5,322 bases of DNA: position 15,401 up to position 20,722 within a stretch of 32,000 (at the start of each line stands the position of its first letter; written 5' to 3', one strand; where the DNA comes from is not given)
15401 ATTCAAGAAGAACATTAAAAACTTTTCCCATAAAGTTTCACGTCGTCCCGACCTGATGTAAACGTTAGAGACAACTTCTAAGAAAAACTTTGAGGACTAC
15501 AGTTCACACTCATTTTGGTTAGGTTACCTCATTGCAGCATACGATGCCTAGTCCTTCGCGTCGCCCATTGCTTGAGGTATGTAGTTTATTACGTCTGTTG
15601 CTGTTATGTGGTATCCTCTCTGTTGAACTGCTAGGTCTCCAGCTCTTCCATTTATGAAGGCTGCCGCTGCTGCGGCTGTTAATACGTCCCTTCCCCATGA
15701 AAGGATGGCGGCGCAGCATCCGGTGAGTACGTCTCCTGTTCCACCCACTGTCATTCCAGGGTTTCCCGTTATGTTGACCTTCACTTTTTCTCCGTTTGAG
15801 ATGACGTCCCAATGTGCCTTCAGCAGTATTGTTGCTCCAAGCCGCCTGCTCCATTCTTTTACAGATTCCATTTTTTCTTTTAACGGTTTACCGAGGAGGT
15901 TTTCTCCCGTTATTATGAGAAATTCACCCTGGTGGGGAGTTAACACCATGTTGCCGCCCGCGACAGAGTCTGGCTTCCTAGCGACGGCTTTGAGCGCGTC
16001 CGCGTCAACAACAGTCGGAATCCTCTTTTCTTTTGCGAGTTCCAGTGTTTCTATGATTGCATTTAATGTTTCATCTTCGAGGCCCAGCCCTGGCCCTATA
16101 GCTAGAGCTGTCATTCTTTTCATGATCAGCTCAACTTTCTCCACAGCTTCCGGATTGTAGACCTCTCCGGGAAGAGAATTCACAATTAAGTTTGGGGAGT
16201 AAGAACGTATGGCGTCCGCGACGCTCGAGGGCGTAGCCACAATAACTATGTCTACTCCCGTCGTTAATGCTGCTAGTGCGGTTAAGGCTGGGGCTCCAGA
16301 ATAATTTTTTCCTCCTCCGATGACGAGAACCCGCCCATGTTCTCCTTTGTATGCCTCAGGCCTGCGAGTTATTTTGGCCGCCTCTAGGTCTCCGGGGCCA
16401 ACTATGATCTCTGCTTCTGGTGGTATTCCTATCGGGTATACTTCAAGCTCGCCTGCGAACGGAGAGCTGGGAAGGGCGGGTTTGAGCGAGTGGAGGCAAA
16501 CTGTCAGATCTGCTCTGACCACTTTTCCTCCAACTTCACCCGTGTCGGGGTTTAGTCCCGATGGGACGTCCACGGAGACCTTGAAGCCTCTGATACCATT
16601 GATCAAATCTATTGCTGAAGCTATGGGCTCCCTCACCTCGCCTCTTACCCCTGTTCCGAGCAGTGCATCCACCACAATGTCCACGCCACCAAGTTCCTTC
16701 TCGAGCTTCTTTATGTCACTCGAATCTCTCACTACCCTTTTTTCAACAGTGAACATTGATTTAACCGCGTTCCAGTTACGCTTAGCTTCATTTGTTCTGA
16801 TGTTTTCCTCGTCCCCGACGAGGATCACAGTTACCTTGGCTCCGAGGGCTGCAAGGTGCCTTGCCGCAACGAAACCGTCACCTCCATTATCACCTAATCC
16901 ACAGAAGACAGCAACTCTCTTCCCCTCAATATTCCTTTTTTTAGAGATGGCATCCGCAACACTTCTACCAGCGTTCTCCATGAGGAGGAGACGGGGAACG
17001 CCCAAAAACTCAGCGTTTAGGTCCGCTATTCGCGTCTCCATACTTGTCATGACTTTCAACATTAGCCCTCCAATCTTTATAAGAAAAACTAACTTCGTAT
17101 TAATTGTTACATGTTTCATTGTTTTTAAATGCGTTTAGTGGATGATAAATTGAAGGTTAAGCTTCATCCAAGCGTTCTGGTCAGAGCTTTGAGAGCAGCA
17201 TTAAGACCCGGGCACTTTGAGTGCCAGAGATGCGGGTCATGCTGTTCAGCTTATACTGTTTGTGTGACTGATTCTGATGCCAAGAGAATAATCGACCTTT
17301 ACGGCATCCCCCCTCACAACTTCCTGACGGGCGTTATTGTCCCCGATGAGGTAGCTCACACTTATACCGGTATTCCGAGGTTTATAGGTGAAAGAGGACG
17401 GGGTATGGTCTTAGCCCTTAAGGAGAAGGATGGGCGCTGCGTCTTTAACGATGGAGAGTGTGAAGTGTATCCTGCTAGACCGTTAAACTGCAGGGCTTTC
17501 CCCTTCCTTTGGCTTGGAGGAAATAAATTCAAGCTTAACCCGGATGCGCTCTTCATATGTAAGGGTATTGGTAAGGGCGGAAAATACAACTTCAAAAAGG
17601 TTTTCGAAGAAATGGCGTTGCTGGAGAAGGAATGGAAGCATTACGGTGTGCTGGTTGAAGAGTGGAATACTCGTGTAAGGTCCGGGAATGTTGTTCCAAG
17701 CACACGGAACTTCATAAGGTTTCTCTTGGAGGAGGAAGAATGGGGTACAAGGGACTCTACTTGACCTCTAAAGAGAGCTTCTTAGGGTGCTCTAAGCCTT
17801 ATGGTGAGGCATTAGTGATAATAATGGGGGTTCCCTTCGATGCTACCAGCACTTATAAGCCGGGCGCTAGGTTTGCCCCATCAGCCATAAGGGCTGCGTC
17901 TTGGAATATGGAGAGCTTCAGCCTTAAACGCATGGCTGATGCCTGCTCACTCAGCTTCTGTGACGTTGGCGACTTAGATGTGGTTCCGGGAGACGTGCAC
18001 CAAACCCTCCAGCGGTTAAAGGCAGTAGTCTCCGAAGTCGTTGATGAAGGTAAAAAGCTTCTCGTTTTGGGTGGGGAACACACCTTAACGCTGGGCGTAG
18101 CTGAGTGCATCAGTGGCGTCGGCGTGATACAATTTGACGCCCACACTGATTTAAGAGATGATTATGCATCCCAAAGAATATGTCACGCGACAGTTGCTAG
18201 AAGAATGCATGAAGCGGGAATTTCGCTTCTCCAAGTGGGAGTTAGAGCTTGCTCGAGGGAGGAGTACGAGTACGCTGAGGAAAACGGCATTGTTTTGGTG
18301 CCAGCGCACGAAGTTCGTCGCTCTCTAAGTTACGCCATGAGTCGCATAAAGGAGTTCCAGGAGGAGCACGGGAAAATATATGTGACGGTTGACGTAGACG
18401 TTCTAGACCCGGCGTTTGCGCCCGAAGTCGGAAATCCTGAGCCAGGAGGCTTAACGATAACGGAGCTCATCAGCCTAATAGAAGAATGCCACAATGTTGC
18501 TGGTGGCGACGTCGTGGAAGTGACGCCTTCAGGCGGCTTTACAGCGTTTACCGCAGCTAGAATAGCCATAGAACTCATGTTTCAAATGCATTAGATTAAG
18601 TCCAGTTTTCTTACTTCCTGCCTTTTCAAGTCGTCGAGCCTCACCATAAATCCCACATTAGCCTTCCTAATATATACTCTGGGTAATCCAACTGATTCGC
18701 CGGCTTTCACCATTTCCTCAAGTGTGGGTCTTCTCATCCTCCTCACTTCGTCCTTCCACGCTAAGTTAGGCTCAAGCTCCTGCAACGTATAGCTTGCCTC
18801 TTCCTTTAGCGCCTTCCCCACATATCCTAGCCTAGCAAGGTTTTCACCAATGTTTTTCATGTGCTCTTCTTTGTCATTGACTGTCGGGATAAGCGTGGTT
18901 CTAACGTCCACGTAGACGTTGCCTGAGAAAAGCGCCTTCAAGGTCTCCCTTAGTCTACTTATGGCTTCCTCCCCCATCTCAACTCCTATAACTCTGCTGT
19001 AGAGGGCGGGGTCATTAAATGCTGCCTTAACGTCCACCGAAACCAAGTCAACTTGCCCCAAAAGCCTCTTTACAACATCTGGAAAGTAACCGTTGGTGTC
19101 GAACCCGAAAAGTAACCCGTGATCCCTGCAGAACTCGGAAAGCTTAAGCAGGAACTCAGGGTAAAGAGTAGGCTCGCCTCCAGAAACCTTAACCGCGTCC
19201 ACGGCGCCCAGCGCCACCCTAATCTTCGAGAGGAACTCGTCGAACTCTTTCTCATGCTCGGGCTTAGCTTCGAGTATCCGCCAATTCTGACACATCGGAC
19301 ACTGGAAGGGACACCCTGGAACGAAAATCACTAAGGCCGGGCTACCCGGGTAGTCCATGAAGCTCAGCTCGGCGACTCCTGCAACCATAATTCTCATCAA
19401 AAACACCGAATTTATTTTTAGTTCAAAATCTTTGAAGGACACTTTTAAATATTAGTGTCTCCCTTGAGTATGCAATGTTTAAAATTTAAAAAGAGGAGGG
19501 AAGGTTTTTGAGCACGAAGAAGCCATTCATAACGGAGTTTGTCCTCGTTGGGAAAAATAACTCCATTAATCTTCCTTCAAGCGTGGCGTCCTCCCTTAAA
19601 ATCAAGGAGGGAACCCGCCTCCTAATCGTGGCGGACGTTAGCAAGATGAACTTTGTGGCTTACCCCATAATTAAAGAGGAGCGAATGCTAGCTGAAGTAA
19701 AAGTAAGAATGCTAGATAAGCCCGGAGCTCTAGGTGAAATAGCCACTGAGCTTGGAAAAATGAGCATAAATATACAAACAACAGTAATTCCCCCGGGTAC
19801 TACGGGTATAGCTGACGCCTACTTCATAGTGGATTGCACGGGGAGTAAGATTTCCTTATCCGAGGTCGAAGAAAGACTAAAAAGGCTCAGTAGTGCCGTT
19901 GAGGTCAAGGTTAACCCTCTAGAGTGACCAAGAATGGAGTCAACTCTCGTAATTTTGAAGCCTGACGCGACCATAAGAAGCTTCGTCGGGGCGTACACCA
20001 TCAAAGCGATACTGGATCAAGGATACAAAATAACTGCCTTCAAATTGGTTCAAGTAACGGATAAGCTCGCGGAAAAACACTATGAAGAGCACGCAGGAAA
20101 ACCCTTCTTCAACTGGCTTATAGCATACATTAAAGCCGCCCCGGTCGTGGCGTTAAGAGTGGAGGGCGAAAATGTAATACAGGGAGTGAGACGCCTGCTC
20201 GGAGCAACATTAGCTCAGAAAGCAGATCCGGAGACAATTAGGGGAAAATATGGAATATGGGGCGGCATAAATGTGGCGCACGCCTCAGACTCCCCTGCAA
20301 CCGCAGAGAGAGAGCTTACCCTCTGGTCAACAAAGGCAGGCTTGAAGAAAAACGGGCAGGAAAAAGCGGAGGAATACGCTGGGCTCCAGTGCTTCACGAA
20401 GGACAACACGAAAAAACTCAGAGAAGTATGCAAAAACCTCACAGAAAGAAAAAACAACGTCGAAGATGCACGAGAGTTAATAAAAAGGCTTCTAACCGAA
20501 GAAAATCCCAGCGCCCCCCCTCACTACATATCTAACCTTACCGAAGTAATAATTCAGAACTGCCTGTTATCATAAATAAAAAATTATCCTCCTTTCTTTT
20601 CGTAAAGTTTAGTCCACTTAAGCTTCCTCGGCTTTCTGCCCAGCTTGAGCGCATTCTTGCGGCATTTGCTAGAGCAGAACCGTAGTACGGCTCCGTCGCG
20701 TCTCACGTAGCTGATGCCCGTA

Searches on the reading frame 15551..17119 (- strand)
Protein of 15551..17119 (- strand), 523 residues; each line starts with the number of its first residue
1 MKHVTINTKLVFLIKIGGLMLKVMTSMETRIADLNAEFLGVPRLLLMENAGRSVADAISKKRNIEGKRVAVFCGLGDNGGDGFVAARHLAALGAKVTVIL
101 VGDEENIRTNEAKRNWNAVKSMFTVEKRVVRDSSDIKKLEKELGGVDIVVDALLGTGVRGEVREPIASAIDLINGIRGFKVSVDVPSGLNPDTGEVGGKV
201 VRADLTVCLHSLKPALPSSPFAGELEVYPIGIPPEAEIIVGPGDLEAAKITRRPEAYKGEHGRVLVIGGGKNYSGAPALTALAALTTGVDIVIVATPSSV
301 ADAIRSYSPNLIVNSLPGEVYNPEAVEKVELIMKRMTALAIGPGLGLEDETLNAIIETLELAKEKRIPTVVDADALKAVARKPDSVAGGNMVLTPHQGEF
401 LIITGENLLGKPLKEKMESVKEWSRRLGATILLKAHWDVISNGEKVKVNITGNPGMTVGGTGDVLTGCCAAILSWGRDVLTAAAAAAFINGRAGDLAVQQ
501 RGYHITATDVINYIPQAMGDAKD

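Call 64: search_protein_families(library=pfam, proteins=[window:15551-17119:-], max_evalue=0.001)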
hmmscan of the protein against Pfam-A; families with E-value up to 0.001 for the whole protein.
window:15551-17119:- (523 aa): 3 families
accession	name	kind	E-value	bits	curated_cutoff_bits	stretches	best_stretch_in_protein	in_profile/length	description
PF01256.23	Carb_kinase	-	1.6e-57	195.2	27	1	264-515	1-241/242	NAD(P)H-hydrate dehydratase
PF03853.21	YjeF_N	-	4.7e-48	163.8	24.9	1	46-214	4-168/169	YjeF-related protein N-terminus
PF02110.20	HK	-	3.1e-08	33.7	27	1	327-501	41-226/247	Hydroxyethylthiazole kinase family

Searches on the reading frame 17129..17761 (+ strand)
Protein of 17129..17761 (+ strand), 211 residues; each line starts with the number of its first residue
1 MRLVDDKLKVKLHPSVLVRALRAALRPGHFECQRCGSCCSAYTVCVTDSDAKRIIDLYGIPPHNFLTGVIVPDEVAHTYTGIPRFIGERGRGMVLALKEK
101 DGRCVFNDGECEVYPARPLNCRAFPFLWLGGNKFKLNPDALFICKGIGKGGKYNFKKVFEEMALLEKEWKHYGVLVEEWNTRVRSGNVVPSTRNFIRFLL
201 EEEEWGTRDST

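Call 68: search_protein_families(library=pfam, proteins=[window:17129-17761:+], max_evalue=0.1)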
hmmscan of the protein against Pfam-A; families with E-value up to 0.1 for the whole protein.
window:17129-17761:+ (211 aa): 1 family
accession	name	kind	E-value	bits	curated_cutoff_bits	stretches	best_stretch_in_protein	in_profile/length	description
PF03692.20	CxxCxxCC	-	5.7e-11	43.4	23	1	31-127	1-72/85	Putative zinc- or iron-chelating domain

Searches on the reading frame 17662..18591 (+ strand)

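Call 64: search_protein_families(library=pfam, proteins=[window:17662-18591:+], max_evalue=0.001)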
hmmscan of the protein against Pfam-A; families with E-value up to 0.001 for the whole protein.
window:17662-18591:+ (310 aa): 1 family
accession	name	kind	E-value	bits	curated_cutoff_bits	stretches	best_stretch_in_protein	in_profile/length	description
PF00491.26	Arginase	-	1.5e-73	248.2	22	1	52-306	3-278/280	Arginase family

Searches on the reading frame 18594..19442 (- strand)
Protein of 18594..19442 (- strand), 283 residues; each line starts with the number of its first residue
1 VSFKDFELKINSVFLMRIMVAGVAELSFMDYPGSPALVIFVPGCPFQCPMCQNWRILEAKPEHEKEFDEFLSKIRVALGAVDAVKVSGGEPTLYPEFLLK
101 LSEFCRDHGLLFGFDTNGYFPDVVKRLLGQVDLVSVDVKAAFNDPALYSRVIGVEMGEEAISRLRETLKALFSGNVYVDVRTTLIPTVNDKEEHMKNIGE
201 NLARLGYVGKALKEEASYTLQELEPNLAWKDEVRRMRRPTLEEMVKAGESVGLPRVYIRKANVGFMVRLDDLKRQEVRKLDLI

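Call 68: search_protein_families(library=pfam, proteins=[window:18594-19442:-], max_evalue=0.1)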
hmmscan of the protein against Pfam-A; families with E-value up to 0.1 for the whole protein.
window:18594-19442:- (283 aa): 2 families
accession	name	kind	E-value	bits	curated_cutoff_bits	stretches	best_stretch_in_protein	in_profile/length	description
PF04055.27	Radical_SAM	-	5.9e-19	69.3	29.5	1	38-194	1-161/166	Radical SAM superfamily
PF13353.11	Fer4_12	-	2e-06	28.6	22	1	37-139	8-116/137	4Fe-4S single cluster domain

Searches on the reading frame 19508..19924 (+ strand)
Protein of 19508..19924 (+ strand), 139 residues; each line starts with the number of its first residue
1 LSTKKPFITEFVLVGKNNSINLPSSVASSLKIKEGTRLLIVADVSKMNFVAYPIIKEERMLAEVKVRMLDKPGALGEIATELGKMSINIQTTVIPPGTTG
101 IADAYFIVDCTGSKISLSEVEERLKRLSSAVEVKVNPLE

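Call 64: search_protein_families(library=pfam, proteins=[window:19508-19924:+], max_evalue=0.001)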
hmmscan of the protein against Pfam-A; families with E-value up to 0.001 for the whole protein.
window:19508-19924:+ (139 aa): 1 family
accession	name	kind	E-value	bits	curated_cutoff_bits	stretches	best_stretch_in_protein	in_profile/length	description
PF01842.31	ACT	-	5e-07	29.8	27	1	64-127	3-64/66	ACT domain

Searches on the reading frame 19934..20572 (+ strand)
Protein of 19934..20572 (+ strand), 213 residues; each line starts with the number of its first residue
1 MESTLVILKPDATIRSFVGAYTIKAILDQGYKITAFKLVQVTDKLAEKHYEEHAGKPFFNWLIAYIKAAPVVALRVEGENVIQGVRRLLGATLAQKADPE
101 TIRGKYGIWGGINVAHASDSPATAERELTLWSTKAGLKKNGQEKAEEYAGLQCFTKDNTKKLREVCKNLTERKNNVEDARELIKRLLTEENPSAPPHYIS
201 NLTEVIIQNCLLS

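Call 4: search_protein_families(library=pfam, proteins=[window:19934-20572:+], max_evalue=0.01)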
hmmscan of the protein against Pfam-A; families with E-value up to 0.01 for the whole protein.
window:19934-20572:+ (213 aa): 1 family
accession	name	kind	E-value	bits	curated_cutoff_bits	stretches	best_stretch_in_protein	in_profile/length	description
PF00334.24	NDK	-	4e-41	140.5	27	1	2-131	1-129/135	Nucleoside diphosphate kinase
